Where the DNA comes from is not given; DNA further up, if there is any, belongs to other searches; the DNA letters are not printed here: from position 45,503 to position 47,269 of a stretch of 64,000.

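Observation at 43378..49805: Type III R-M operon split by an OLD/PARIS-like ABC-ATPase-TOPRIM gene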

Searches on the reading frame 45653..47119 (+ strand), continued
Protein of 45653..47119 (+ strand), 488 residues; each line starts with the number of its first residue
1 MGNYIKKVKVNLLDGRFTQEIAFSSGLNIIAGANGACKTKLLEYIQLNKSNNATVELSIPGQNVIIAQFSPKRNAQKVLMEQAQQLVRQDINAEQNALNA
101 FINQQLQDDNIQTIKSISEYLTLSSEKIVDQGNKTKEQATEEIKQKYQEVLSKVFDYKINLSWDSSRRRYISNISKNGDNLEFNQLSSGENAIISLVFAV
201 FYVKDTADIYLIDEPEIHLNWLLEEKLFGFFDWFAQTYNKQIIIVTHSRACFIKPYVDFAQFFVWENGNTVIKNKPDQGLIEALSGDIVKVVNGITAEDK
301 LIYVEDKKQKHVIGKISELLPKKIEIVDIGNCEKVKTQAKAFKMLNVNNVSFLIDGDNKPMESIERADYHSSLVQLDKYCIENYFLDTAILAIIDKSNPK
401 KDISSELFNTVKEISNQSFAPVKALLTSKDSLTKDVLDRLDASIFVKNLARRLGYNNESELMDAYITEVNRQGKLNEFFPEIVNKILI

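Call 41: fold_search(model_id=the predicted structure, library=pdb)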
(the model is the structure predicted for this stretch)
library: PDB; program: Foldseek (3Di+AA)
matches with E <= 10: 1397; with E <= 0.001: 688
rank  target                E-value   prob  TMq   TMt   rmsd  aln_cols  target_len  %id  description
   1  6p74                  2.4e-09  1.00  0.28  0.27  19.1       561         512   13  OLD nuclease from Thermus Scotoductus (released 2020-01-29)
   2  4ncj_C                9.9e-09  1.00  0.33  0.47  10.1       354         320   15  Crystal Structure of Pyrococcus furiosis Rad50 R805E mutation with ADP Beryllium Flouride (released 2014-03-05)
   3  8u7i_A                1.0e-08  1.00  0.27  0.23  21.6       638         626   13  Structure of the phage immune evasion protein Gad1 bound to the Gabija GajAB complex (released 2023-11-22)
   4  9n69_B                2.0e-08  1.00  0.33  0.32  18.1       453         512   14  Structure of the retron IA complex with HNH nuclease in the "down" orientation (released 2025-04-23)
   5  4ncj_D                2.5e-08  1.00  0.33  0.47  11.9       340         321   17  Crystal Structure of Pyrococcus furiosis Rad50 R805E mutation with ADP Beryllium Flouride (released 2014-03-05)
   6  8ux9_B                2.6e-08  1.00  0.32  0.39  18.4       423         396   15  Asymmetric unit of the PARIS Immune Complex at 3.2 Angstrom Resolution (released 2024-09-18)
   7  3qkt_B                3.4e-08  1.00  0.32  0.47  11.5       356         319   15  Rad50 ABC-ATPase with adjacent coiled-coil region in complex with AMP-PNP (released 2011-03-30)
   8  4ncj_A                4.1e-08  1.00  0.32  0.47  12.0       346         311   16  Crystal Structure of Pyrococcus furiosis Rad50 R805E mutation with ADP Beryllium Flouride (released 2014-03-05)
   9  8rok_A                4.8e-08  1.00  0.31  0.39  18.6       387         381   16  Human cohesin SMC3-HD(EQ)/RAD21-N complex - ATP-Mg-bound conformation - Form 1 (released 2024-09-11)
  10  8x5i_D                5.4e-08  1.00  0.28  0.25  21.0       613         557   14  Structure of ATP/Mg2+ bound Gabija GajA (released 2024-02-28)
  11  9kjy_E                7.2e-08  1.00  0.37  0.36  17.4       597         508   13  Cryo-EM structure of the Retron-Eco7 complex (state 2) (released 2025-11-12)
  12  3qkt_A                8.0e-08  1.00  0.31  0.43  12.0       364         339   15  Rad50 ABC-ATPase with adjacent coiled-coil region in complex with AMP-PNP (released 2011-03-30)
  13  4nck_B                1.1e-07  1.00  0.28  0.42  12.9       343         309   14  Crystal Structure of Pyrococcus furiosis Rad50 R797G mutation (released 2014-03-05)
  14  9n6c_B                1.2e-07  1.00  0.34  0.38  16.9       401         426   12  Structure of the Retron IA Complex without the HNH Nuclease (released 2025-04-23)
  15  8v46_B                1.2e-07  1.00  0.33  0.39  17.2       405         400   16  CryoEM structure of AriA-AriB complex (Form I) (released 2024-06-26)
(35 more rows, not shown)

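Call 57: search_dna_similar(query=window:45653-47116:+, collection=plasmids, mode=protein, max_evalue=1e-8, max_rows=30)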
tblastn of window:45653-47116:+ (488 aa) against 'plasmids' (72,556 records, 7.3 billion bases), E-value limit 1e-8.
Records with a match: 2; places in all: 2; records where one place covers at least 80% of the query: 0.
Best place of each record, by identity: <60% 2.
By first word of the organism name: Arcobacter 1; Burkholderia 1.
By predicted mobility (MOB-suite, as given by PLSDB): non-mobilizable 2.
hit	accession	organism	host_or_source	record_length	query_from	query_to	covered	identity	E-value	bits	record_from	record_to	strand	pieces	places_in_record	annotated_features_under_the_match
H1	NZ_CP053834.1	Arcobacter cloacae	cell culture,Sewage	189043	29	248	45%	28.3%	3e-12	77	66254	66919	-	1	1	AAA family ATPase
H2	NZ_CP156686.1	Burkholderia stagnalis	Bacterial cells,soils collected in ...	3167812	176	414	49%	23.3%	8e-9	66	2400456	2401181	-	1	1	none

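Call 68: search_protein_families(library=padloc, proteins=[L078:4866-5753:+, L074:7286-7855:+, L082:963-1697:+, L007:4321-4668:+, L007:4713-5105:+], max_evalue=0.01)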
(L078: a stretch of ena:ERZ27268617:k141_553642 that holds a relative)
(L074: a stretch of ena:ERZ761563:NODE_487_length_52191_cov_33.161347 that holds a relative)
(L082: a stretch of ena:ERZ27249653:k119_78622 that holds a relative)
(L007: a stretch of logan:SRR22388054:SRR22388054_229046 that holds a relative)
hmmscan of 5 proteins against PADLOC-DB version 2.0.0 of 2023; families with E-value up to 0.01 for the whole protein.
L078:4866-5753:+ (296 aa): 0 families

L074:7286-7855:+ (190 aa): 2 families
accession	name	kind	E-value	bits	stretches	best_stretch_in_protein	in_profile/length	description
PDLC01154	NYN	-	1.6e-11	42.2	1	11-163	150-287/310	"LabA-like protein, NYN family nuclease"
PDLC04163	HEC-09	-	1.6e-05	22.6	1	47-171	45-174/203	-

L082:963-1697:+ (245 aa): 0 families

L007:4321-4668:+ (116 aa): 0 families

L007:4713-5105:+ (131 aa): 0 families

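Call 69: search_protein_families(library=pfam, proteins=[L078:4866-5753:+, L074:7286-7855:+, L082:963-1697:+, L007:4321-4668:+, L007:4713-5105:+], max_evalue=1)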
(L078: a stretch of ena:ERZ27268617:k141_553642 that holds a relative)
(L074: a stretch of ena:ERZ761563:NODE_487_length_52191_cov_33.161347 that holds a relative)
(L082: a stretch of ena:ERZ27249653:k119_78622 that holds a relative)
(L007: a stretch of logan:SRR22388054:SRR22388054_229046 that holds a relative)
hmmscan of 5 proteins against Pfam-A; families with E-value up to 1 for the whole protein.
L078:4866-5753:+ (296 aa): 1 family
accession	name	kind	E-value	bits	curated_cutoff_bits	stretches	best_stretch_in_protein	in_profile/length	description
PF13643.11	DUF4145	-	0.0048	17.4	23.1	1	228-274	35-81/88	Domain of unknown function (DUF4145)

L074:7286-7855:+ (190 aa): 1 family
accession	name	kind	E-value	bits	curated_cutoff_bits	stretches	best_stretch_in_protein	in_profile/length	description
PF01936.24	NYN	-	4.5e-23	82.8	24.2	1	9-164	2-137/145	NYN domain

L082:963-1697:+ (245 aa): 0 families

L007:4321-4668:+ (116 aa): 0 families

L007:4713-5105:+ (131 aa): 1 family
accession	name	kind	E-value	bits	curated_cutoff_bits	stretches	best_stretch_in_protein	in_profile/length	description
PF13344.12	Hydrolase_6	-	0.0035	17.8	27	1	4-31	2-29/101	Haloacid dehalogenase-like hydrolase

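Call 73: search_protein_families(library=padloc, proteins=[L083:4037-5596:+, L086:5161-5934:+, L086:4611-4931:+, L086:4944-5153:+, L083:8327-9148:+], max_evalue=0.01)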
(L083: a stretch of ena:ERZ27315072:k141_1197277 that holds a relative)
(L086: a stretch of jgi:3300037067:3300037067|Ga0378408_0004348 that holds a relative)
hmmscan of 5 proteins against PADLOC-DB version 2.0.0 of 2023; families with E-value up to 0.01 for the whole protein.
L083:4037-5596:+ (520 aa): 110 families (the best 25 are shown)
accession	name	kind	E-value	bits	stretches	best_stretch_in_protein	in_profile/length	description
PDLC02981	AriAB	-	1.2e-34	118.1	2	209-454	302-532/694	-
PDLC02980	AriA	-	1.7e-20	72.2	1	31-283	2-302/304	-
PDLC00289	PtuA1|PtuA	-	4.6e-20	70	1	3-288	1-296/404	AAA ATPase domain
PDLC04135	mad3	-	1e-19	69.3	2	4-48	1-42/374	mads_3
PDLC03878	NsnB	-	1.2e-18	66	1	6-313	3-314/345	-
PDLC00271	PtuA1|PtuA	-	1.5e-18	65.6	2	3-49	1-44/421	AAA ATPase domain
PDLC02979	AriA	-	5.6e-17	60.6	2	3-110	1-100/373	-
PDLC00284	PtuA1|PtuA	-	1.1e-16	58.8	2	3-49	60-104/545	AAA ATPase domain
PDLC02913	ATPase_I-A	-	2.5e-16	57.9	2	3-49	52-95/508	-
PDLC00278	PtuA1|PtuA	-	3.8e-16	57.4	2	3-49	1-44/436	AAA ATPase domain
PDLC00290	PtuA1|PtuA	-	7.5e-16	56.5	2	209-280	239-309/414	AAA ATPase domain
PDLC02914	ATPase-Toprim_I-B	-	3.9e-15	54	1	4-289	2-253/443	-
PDLC02335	AbiLi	-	4.7e-15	53.5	1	6-291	51-243/326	AbiLi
PDLC00295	PtuA1|PtuA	-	1.8e-14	51.7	2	159-281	205-331/451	AAA ATPase domain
PDLC00299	PtuA1|PtuA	-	8.7e-14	49.4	2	3-49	53-96/535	AAA ATPase domain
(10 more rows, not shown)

L086:5161-5934:+ (258 aa): 2 families
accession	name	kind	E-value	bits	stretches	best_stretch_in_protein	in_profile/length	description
PDLC01154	NYN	-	7.5e-11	39.9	2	164-224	232-290/310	"LabA-like protein, NYN family nuclease"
PDLC04163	HEC-09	-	3.7e-06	24.7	1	162-223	105-168/203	-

L086:4611-4931:+ (107 aa): 0 families

L086:4944-5153:+ (70 aa): 0 families

L083:8327-9148:+ (274 aa): 0 families

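Call 74: search_protein_families(library=pfam, proteins=[L027:2713-5691:+, L027:6691-7929:+, L026:6016-8001:+, L025:131-3082:+, L022:81-3101:+, L017:1718-3850:+, L016:753-5270:+, L034:428-2422:+, L031:3036-5405:+, L015:6218-7636:+], max_evalue=0.0001)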
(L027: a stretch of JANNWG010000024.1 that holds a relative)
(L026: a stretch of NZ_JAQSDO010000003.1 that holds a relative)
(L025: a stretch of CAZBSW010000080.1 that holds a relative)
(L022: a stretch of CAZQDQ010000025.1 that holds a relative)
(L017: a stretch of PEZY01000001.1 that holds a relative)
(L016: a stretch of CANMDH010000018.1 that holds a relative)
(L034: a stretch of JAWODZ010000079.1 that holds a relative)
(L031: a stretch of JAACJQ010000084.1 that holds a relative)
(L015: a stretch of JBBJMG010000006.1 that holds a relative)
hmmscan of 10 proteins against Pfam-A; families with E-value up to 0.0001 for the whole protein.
L027:2713-5691:+ (993 aa): 3 families
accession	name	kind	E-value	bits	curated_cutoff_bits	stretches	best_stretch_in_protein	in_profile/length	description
PF02867.20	Ribonuc_red_lgC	-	2.6e-189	630.7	23.9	1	388-927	1-523/523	Ribonucleotide reductase, barrel domain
PF00317.26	Ribonuc_red_lgN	-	1.6e-23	82.9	28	1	311-384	2-76/77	Ribonucleotide reductase, all-alpha domain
PF03477.21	ATP-cone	-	2.7e-17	63.5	25.8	1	49-145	2-87/88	ATP cone domain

L027:6691-7929:+ (413 aa): 1 family
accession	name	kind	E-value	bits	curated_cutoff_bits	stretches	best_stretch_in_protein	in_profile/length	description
PF00268.27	Ribonuc_red_sm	-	5.2e-89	298.8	33.6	1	93-380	2-281/281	Ribonucleotide reductase, small chain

L026:6016-8001:+ (662 aa): 3 families
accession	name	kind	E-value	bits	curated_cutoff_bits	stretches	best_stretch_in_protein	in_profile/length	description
PF17392.7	Urocanase_C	-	2.8e-93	311.2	23.6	1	456-650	1-195/196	Urocanase C-terminal domain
PF01175.24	Urocanase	-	7.2e-85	284.3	23.2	1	245-453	1-209/209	Urocanase Rossmann-like domain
PF17391.7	Urocanase_N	-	8.2e-62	207.1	23.2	1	116-242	1-127/127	Urocanase N-terminal domain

L025:131-3082:+ (984 aa): 5 families
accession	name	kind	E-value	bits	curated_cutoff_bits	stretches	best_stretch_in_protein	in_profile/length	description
PF07669.17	Eco57I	-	3.3e-33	115.6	25.3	1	468-649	1-165/171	Eco57I restriction-modification methylase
PF12950.13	TaqI_C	-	1.4e-21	77.3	26.5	1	782-906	2-118/118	TaqI-like C-terminal specificity domain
PF02384.22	N6_Mtase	-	6.6e-14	52.4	20.4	1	336-495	4-105/311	N-6 DNA Methylase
PF20473.4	MmeI_Mtase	-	4.3e-13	49.5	27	1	397-576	15-147/259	MmeI, DNA-methyltransferase domain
PF04313.20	HSDR_N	-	1.6e-10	41.6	25.1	1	33-145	2-197/198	Type I restriction enzyme R protein N terminus (HSDR_N)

L022:81-3101:+ (1007 aa): 7 families
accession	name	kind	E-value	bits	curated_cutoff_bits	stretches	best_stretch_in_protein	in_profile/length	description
PF00580.27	UvrD-helicase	-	7.2e-69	232.9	23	1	15-310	1-270/271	UvrD/REP helicase N-terminal domain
PF13361.12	UvrD_C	-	4.9e-34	118.7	25.6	1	316-667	1-346/350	UvrD-like helicase C-terminal domain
PF12705.13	PDDEXK_1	-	9e-23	81.9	22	1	736-1003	1-246/247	PD-(D/E)XK nuclease superfamily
PF13245.12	AAA_19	-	1.5e-19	71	25.1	1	19-295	1-133/134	AAA domain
PF13538.12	UvrD_C_2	-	1.3e-11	44.6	27.4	1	631-666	16-51/52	UvrD-like helicase C-terminal domain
PF01443.25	Viral_helicase1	-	2.1e-06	28.2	21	0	638-666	198-226/228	Viral superfamily 1 RNA helicase core domain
PF13604.12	AAA_30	-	6.8e-05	23.1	27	0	15-78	2-65/191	AAA domain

L017:1718-3850:+ (711 aa): 3 families
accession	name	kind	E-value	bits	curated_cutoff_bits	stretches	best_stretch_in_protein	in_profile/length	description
PF02384.22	N6_Mtase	-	3.2e-34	119.1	20.4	1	366-639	5-237/311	N-6 DNA Methylase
PF13588.12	HSDR_N_2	-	1.5e-26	93.1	25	1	72-179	1-110/110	Type I restriction enzyme R protein N terminus (HSDR_N)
PF07669.17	Eco57I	-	2e-11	44.7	25.3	1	447-609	3-165/171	Eco57I restriction-modification methylase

L016:753-5270:+ (1506 aa): 2 families
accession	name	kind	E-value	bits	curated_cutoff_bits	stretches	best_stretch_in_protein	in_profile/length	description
PF04357.19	TamB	-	2.5e-66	224.9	22.4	1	1040-1464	4-381/381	TamB, inner membrane protein subunit of TAM complex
PF05359.17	DUF748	-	1e-05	24.3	50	1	22-193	8-173/1037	Domain of Unknown Function (DUF748)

L034:428-2422:+ (665 aa): 5 families
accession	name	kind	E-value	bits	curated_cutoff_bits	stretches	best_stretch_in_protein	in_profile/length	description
PF00580.27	UvrD-helicase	-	2.3e-39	136.1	23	1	29-267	13-269/271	UvrD/REP helicase N-terminal domain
PF13361.12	UvrD_C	-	1.2e-21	78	25.6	1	281-606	8-341/350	UvrD-like helicase C-terminal domain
PF13245.12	AAA_19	-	5e-19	69.2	25.1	1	27-253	9-133/134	AAA domain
PF01443.25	Viral_helicase1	-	5.7e-07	30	21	0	211-297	59-139/228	Viral superfamily 1 RNA helicase core domain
PF13604.12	AAA_30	-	5.4e-05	23.5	27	0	27-100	16-81/191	AAA domain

L031:3036-5405:+ (790 aa): 1 family
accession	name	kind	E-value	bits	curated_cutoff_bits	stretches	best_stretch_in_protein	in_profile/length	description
PF10145.14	PhageMin_Tail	-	3.2e-23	83.1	33.2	1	100-298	2-201/201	Phage-related minor tail protein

L015:6218-7636:+ (473 aa): 2 families
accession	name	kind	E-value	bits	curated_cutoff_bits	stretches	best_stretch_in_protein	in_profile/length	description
PF00239.26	Resolvase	-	4.8e-25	88.8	23.3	1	7-150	2-143/145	Resolvase, N terminal domain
PF07508.19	Recombinase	-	9.5e-14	51.9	21.1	1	174-260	2-99/102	Recombinase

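Call 91: find_related_loci(query=A1, collection=viral_contigs, flank=6000)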
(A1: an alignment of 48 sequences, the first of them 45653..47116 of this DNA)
Query A1 (488 aa) in viral_contigs; peptide patterns used: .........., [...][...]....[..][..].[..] (x = any residue, [..] = any of these).
600 stretches matched a pattern (row limit reached: there are more); 9 encode a relative of the query (tblastn E <= 1e-3); 9 distinct loci.
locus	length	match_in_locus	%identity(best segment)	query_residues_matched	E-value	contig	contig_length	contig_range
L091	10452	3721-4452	23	160-394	3e-11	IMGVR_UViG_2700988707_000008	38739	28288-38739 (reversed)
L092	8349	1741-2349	21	140-342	1e-8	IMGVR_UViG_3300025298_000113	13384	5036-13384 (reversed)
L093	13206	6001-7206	24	21-362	4e-8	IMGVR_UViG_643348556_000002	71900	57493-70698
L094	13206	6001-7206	24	21-362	2e-7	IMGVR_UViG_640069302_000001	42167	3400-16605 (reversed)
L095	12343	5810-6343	23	171-351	9e-7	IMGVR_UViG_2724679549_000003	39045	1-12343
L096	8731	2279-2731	27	180-318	2e-6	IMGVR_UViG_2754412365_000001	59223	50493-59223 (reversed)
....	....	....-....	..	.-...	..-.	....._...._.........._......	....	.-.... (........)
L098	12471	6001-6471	27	71-248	1e-5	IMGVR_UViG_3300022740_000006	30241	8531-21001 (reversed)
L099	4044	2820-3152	29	136-248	2e-5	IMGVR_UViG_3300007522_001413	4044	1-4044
